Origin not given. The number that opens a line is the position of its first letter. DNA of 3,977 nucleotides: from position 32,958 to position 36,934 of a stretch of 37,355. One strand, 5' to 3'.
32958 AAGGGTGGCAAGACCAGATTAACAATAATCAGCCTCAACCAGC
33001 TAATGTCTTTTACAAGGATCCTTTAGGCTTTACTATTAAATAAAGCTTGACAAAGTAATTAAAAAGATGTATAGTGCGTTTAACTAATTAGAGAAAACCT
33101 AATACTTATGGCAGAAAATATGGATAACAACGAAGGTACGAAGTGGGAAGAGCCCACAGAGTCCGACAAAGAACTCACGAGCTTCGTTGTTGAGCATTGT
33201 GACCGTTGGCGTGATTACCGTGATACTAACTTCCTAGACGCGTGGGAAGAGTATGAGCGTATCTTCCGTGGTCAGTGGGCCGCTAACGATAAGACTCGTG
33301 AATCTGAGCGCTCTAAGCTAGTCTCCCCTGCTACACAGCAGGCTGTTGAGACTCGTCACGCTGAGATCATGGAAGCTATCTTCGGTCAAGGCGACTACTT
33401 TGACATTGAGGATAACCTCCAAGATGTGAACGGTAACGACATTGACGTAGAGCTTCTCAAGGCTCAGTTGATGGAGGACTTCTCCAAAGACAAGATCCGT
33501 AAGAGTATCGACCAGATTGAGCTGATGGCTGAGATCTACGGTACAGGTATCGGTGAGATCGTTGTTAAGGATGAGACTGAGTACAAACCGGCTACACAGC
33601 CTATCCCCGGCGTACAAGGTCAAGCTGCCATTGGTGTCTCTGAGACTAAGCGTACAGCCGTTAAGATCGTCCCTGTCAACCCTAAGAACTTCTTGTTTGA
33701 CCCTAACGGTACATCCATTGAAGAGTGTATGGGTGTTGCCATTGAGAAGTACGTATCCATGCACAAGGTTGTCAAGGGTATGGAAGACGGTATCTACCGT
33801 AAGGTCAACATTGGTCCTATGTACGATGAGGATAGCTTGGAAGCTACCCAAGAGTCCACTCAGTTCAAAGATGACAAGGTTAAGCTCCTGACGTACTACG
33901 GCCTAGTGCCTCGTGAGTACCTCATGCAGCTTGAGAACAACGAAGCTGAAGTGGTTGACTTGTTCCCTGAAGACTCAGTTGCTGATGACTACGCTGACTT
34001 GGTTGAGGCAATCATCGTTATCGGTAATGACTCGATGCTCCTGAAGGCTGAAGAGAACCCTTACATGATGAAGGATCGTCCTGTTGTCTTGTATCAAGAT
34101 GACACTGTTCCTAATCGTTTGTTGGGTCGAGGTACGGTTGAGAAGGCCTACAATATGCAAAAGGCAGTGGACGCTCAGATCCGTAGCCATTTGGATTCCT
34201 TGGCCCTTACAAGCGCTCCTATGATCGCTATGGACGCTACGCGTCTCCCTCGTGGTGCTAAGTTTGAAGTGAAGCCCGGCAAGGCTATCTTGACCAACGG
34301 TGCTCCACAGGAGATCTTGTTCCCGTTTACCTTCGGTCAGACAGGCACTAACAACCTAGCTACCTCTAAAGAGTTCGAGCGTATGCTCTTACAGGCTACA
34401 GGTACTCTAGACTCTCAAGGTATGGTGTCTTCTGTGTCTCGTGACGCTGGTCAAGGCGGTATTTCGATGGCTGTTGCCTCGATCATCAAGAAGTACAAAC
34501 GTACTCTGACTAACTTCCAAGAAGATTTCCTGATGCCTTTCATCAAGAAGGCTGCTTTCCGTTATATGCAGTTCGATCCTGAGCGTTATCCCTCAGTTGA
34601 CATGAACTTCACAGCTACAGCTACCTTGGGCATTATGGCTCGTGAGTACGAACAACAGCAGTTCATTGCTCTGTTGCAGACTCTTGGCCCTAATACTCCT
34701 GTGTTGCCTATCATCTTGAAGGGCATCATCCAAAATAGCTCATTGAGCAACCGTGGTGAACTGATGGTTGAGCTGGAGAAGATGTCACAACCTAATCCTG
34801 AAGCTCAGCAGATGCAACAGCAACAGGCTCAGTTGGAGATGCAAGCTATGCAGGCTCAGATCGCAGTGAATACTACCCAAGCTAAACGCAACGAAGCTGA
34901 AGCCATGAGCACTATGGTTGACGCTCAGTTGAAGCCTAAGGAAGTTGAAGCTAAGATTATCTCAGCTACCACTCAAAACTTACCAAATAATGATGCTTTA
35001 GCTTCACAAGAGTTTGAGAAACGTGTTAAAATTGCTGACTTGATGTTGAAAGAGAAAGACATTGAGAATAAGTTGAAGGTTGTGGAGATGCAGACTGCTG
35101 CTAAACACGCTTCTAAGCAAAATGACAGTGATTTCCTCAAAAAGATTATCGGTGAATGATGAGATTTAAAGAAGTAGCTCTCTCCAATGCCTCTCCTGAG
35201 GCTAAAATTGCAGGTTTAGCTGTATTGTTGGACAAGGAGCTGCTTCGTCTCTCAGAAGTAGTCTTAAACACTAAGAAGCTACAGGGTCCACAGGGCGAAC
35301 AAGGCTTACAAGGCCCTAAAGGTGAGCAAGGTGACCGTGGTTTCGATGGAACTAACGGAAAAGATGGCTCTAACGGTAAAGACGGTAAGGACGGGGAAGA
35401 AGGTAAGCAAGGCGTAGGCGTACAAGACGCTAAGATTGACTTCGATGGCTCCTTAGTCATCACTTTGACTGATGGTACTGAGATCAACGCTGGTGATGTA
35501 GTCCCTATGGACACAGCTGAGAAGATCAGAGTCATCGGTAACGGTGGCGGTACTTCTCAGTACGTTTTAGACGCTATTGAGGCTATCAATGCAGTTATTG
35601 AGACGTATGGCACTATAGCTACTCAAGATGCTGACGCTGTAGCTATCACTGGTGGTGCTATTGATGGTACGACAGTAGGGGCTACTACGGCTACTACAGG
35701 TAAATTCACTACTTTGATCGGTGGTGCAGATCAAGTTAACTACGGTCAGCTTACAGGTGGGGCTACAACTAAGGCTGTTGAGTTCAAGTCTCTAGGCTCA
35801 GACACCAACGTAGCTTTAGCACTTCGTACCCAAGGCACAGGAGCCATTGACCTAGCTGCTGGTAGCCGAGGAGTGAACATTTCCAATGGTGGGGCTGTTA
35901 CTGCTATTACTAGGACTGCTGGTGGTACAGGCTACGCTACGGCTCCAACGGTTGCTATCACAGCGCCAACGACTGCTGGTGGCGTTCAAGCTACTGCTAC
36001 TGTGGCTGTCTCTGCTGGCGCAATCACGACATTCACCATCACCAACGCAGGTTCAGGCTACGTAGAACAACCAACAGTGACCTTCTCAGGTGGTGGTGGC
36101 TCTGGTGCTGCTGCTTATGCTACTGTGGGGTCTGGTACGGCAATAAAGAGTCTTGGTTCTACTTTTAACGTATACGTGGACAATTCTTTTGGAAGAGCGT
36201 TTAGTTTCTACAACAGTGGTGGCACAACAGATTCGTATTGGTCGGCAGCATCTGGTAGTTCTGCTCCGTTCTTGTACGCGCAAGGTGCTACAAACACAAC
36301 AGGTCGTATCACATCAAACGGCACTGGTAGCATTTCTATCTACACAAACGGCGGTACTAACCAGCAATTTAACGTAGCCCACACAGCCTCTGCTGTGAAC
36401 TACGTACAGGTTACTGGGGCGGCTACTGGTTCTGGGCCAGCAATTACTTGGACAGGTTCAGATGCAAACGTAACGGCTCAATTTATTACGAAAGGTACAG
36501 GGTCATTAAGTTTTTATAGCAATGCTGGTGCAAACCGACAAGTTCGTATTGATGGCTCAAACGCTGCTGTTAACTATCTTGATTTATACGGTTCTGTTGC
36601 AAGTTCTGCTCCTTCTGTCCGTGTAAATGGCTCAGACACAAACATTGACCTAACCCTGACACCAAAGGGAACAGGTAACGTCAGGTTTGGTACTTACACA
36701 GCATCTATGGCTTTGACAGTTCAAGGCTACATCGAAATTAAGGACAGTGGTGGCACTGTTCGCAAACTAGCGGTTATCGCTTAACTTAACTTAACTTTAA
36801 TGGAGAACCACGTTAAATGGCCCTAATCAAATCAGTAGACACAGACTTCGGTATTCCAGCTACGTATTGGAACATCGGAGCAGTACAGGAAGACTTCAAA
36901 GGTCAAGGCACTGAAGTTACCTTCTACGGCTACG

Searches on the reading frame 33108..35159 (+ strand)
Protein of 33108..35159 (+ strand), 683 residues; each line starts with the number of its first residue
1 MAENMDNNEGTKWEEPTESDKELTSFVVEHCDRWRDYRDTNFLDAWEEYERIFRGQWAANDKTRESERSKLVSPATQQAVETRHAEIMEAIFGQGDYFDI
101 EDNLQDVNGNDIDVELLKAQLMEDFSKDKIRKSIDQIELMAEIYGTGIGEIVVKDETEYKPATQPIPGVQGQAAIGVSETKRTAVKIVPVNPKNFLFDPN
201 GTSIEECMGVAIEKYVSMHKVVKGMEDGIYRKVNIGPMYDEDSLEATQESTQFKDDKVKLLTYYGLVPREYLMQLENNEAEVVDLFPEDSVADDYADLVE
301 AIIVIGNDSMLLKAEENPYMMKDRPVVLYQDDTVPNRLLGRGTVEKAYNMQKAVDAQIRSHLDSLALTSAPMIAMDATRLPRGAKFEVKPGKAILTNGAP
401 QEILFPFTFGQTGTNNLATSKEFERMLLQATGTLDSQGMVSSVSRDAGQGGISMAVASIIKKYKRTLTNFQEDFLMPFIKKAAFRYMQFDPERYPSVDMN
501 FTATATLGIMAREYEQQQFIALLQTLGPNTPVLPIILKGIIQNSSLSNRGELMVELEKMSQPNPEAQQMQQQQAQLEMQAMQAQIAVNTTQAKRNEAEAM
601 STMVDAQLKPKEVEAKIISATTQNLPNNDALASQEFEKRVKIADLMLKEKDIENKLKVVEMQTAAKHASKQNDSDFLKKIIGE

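Call 53: search_dna_similar(query=window:33108-35159:+, collection=phages, mode=protein, max_rows=12)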
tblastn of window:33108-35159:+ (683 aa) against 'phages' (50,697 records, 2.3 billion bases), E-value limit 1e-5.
Records with a match: 18; places in all: 18; records where one place covers at least 80% of the query: 0.
Best place of each record, by identity: <60% 18.
By first word of the organism name: Roseobacter 6; Pelagibacter 4; Rhizobium 3; Aeromonas 2; Vibrio 2; Caudoviricetes 1.
By host as written in the record: Rhodobacteraceae bacterium FZCC0023 3; Candidatus Pelagibacter sp. HTCC7211 3; Vibrio anguillarum PF4 2; Rhodobacteraceae bacterium FZCC0040 1; Rhodobacteraceae bacterium FZCC0042 1; - 1; Candidatus Pelagibacter sp. HTCC1062 1; Rhodobacteraceae bacterium FZCC0012 1; and 5 more.
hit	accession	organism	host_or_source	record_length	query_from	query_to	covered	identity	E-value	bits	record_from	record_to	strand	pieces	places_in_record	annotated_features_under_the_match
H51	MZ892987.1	Roseobacter phage CRP-207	Rhodobacteraceae bacterium FZCC0040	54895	116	533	61%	24.9%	1e-12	77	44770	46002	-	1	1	putative portal protein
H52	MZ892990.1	Roseobacter phage CRP-345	Rhodobacteraceae bacterium FZCC0042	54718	120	528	60%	23.8%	1e-11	74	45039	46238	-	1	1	putative portal protein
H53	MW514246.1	Roseobacter phage CRP-9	Rhodobacteraceae bacterium FZCC0023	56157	120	533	61%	23.1%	2e-11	74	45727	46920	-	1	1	putative portal protein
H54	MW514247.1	Roseobacter phage CRP-13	Rhodobacteraceae bacterium FZCC0023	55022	117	524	60%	23.0%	9e-13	78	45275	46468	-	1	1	putative portal protein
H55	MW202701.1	Caudoviricetes sp.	Manatee Spring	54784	185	524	50%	27.2%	1e-14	84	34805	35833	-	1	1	portal protein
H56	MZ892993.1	Pelagibacter phage HTVC033P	Candidatus Pelagibacter sp. HTCC1062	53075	109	525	61%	22.0%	3e-12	77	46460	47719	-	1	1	putative portal protein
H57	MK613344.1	Roseobacter phage CRP-2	Rhodobacteraceae bacterium FZCC0023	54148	185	525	50%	25.3%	3e-9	67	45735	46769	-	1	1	putative portal protein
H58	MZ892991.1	Roseobacter phage CRP-603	Rhodobacteraceae bacterium FZCC0012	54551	185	547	53%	23.6%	5e-9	66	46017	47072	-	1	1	putative portal protein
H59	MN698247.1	Pelagibacter phage HTVC115P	Candidatus Pelagibacter sp. HTCC7211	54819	190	536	51%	24.1%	5e-14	82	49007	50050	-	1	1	portal protein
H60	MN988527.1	Rhizobium phage RHph_N3_19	Rhizobium phaseoli N3_19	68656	213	536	47%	24.9%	2e-7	61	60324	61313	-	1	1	putative portal protein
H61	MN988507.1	Rhizobium phage RHph_N3_13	Rhizobium phaseoli N3_13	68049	213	536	47%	24.9%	2e-7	61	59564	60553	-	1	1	putative portal protein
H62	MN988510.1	Rhizobium phage RHph_I3_11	Rhizobium phaseoli I3_11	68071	213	536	47%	24.9%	2e-7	61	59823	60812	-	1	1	putative portal protein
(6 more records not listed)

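Call 63: search_protein_families(library=phrogs, proteins=[window:33108-35159:+], max_evalue=0.001)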
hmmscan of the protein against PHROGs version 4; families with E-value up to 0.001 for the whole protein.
window:33108-35159:+ (683 aa): 3 families
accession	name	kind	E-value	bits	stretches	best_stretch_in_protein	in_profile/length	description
phrog_1216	-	head and packaging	5.8e-39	135.2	1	18-663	11-701/714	portal protein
phrog_332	-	connector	1.9e-26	93.5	1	19-595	6-547/560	head-tail adaptor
phrog_156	-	head and packaging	5.6e-14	52.5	2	181-401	143-374/681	portal protein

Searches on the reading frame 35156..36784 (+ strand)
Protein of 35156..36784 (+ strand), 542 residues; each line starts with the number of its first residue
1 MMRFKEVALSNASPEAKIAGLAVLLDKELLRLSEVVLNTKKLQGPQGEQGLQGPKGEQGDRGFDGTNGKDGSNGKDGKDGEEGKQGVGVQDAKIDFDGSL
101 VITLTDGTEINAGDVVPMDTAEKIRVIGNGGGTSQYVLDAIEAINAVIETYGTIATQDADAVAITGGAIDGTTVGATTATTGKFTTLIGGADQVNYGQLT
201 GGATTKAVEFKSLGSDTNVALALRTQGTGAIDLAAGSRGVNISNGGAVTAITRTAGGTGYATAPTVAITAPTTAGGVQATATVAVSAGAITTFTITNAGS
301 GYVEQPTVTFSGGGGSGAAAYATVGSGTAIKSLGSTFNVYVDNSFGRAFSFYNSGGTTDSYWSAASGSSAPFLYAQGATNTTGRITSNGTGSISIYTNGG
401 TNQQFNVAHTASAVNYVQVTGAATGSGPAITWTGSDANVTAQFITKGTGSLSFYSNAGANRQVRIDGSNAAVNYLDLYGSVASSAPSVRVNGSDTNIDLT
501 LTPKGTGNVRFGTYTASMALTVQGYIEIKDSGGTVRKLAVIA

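Call 62: search_protein_families(library=pfam, proteins=[window:35156-36784:+], max_evalue=0.01)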
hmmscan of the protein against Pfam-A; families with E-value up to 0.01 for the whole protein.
window:35156-36784:+ (542 aa): 1 family
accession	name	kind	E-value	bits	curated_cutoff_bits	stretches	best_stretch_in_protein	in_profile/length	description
PF01391.23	Collagen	-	1.1e-07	32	27.2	1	44-86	13-55/60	Collagen triple helix repeat (20 copies)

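Call 63: search_protein_families(library=phrogs, proteins=[window:35156-36784:+], max_evalue=0.001)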
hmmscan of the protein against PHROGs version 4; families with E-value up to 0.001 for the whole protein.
window:35156-36784:+ (542 aa): 13 families
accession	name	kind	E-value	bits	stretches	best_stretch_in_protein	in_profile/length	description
phrog_5342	-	tail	3.9e-14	51.5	1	231-323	43-135/3319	tail fiber protein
phrog_1806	-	tail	1.1e-10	42.3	1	43-108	187-251/276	collagen like minor tail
phrog_701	-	head and packaging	1.2e-09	35.4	1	241-325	1160-1240/6136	virion structural protein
phrog_10972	-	tail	7.6e-07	29.9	1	39-91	152-204/343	tail fiber protein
phrog_32409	-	tail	1e-06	28.4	1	35-90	182-235/884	tail fiber protein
phrog_5073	-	tail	3.2e-06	27.4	1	42-227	313-500/519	tail fiber protein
phrog_19630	-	head and packaging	3.5e-06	26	1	239-326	1153-1237/1266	virion structural protein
phrog_32123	-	unknown function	3.1e-05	23.5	1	43-130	262-351/532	-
phrog_22681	-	DNA, RNA and nucleotide metabolism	6.6e-05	23.9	1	32-86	99-153/157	DNA polymerase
phrog_460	-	connector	0.00018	21.4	0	276-333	217-274/385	head closure Hc2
phrog_38806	-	unknown function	0.0004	20.8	1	43-86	108-151/285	-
phrog_33406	-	tail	0.00069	19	1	42-86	213-257/651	tail fiber protein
phrog_819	-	tail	0.00071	18.8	0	41-457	627-983/1024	tail protein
